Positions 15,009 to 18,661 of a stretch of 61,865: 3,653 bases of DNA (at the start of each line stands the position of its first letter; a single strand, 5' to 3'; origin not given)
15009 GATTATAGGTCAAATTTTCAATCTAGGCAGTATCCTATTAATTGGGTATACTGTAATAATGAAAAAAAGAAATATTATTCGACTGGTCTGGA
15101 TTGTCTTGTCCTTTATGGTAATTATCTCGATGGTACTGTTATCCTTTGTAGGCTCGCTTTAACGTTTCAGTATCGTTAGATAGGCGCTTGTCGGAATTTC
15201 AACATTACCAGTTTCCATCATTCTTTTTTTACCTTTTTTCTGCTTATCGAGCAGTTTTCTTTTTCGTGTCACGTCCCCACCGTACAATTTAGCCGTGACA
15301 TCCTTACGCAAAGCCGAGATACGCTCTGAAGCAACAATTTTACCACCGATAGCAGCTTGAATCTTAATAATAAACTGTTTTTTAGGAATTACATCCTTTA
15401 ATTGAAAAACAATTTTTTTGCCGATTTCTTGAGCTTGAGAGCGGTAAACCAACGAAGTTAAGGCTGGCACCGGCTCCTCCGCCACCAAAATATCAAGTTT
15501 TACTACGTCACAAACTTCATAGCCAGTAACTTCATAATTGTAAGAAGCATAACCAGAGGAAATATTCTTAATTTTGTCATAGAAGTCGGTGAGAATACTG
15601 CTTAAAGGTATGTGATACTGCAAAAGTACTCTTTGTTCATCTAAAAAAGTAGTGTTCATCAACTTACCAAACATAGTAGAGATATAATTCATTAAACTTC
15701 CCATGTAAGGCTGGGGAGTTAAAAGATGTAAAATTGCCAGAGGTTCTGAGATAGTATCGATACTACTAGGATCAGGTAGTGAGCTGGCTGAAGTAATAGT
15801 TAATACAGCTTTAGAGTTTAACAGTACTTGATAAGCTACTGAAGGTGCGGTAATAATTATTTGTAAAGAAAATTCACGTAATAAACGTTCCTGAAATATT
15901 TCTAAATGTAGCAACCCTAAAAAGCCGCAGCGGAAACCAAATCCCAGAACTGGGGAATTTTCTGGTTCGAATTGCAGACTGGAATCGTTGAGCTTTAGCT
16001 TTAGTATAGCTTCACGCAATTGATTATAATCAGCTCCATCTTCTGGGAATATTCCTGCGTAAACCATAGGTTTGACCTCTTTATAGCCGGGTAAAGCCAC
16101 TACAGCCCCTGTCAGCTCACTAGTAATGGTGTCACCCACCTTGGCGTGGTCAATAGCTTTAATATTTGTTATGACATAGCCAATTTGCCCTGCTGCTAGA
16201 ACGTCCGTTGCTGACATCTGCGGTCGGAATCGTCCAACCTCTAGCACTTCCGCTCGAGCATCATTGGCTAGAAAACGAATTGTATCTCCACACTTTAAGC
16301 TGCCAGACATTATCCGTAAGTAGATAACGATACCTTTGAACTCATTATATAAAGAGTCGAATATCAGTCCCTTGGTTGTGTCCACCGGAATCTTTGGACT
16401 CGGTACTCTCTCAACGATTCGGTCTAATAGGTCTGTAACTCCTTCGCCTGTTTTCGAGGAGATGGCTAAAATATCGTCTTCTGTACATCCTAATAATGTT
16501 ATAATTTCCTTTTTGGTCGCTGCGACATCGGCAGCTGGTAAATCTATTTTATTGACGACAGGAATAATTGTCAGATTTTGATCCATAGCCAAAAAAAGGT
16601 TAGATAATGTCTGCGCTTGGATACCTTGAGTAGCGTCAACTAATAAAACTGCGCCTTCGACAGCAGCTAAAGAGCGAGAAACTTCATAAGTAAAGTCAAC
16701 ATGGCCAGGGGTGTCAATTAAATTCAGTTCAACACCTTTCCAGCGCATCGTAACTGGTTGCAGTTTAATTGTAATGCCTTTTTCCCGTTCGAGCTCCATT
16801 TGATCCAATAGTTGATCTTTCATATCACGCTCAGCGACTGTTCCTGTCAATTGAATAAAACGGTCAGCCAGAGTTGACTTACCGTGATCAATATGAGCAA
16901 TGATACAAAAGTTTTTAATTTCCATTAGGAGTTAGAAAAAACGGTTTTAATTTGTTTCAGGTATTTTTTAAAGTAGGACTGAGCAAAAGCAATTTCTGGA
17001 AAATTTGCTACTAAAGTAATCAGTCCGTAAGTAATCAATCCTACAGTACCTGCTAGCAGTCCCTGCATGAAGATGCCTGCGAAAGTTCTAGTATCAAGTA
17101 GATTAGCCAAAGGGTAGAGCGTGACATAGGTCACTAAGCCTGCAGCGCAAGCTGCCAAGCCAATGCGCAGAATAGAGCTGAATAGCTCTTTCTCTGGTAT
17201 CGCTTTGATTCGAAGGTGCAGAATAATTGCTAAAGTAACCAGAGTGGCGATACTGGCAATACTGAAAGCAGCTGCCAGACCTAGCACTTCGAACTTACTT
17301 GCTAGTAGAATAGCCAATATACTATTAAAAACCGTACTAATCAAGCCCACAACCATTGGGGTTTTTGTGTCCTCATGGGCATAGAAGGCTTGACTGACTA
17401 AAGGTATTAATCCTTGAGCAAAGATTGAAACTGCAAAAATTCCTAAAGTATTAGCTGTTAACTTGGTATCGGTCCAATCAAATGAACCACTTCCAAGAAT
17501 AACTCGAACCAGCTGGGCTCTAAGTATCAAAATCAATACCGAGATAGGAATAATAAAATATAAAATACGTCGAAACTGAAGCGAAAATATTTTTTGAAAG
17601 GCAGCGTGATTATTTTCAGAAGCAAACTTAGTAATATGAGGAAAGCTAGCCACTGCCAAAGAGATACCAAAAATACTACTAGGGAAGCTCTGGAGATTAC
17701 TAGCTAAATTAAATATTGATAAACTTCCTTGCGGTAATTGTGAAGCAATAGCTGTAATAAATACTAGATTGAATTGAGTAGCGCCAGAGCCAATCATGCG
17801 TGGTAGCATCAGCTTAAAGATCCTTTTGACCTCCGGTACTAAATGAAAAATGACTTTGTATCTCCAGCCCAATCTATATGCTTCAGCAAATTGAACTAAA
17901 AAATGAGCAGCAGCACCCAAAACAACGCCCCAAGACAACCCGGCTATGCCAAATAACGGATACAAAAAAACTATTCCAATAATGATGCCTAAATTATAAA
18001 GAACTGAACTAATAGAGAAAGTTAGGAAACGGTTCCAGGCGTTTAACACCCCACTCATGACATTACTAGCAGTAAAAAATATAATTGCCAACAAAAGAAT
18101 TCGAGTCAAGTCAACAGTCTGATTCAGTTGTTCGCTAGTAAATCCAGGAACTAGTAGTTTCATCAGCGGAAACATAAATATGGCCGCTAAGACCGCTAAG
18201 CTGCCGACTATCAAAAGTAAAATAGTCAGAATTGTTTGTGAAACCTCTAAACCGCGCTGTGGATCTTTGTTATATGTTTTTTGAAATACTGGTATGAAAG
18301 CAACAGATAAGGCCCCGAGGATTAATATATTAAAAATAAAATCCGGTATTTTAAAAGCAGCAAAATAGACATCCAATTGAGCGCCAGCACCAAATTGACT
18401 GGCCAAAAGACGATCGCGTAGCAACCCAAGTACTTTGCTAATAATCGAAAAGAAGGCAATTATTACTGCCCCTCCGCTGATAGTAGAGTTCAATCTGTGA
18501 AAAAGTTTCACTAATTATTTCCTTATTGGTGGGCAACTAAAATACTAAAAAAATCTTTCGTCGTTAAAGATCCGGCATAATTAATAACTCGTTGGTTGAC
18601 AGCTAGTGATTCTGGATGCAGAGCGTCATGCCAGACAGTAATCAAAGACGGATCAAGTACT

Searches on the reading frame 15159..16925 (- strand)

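Call 94: search_protein_families(library=pfam, proteins=[window:15159-16925:-], max_evalue=0.00001)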
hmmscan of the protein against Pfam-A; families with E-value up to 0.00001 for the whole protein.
window:15159-16925:- (588 aa): 4 families
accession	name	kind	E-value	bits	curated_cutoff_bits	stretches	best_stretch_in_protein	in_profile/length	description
PF00009.33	GTP_EFTU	-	1.8e-54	184.6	26.5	1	2-176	2-188/188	Elongation factor Tu GTP binding domain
PF06421.17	LepA_C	-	2.8e-41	140.4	29.7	1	482-587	2-107/107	GTP-binding protein LepA C-terminus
PF00679.30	EFG_C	-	1.6e-15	57.3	27.9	1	392-478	2-87/89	Elongation factor G C-terminus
PF03144.31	GTP_EFTU_D2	-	8.1e-12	45.8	30.3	1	198-268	1-73/73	Elongation factor Tu domain 2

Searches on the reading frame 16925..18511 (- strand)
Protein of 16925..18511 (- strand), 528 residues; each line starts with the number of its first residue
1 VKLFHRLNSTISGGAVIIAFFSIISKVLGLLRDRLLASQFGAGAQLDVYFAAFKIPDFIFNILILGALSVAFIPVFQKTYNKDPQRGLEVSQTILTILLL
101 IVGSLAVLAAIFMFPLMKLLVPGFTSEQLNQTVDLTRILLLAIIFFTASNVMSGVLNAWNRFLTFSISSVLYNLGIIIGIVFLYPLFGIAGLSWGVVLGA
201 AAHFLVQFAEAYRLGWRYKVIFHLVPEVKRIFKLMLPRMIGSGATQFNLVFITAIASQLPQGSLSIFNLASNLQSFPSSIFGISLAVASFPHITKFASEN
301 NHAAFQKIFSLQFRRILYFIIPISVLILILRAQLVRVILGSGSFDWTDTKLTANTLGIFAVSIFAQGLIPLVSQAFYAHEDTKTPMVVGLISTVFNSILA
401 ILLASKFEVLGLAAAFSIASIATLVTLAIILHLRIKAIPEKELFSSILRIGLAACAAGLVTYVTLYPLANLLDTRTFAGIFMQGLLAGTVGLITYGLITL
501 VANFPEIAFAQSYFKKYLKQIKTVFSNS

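Call 94: search_protein_families(library=pfam, proteins=[window:16925-18511:-], max_evalue=0.00001)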
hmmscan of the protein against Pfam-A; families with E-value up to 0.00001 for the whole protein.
window:16925-18511:- (528 aa): 2 families
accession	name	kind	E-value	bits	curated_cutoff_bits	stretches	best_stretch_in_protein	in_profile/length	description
PF03023.19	MurJ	-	2.9e-90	303.5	27.4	1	36-464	1-433/451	Lipid II flippase MurJ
PF01554.23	MatE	-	1.4e-08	35.1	24.9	1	250-401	14-160/161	MatE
